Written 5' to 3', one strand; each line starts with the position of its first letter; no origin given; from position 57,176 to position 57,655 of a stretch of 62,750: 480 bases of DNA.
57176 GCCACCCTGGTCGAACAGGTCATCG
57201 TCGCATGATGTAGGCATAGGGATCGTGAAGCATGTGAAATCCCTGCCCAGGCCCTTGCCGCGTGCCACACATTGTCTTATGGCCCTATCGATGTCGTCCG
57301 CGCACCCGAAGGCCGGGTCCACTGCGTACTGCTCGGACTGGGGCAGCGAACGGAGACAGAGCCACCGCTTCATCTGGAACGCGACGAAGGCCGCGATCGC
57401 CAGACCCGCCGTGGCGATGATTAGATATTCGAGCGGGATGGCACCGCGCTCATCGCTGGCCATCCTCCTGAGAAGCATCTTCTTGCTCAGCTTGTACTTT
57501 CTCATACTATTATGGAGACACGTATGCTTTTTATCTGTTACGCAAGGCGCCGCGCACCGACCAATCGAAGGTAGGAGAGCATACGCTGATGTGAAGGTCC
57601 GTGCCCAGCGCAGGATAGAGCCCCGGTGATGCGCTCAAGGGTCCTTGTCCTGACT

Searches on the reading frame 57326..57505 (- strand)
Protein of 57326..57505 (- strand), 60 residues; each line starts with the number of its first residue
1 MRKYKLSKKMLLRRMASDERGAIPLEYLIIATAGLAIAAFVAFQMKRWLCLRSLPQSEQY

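Call 37: search_protein_families(library=pfam, proteins=[window:57326-57505:-], max_evalue=10)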
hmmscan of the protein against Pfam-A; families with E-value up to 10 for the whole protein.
seq(60 aa): 1 family
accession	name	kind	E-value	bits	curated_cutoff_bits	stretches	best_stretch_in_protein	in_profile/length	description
PF14029.11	DUF4244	-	0.049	13.5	27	1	12-39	3-30/54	Protein of unknown function (DUF4244)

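Call 38: search_protein_families(library=ncbifam, proteins=[window:57326-57505:-], max_evalue=10)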
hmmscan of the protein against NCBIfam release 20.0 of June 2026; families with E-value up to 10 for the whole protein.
seq(60 aa): 0 families
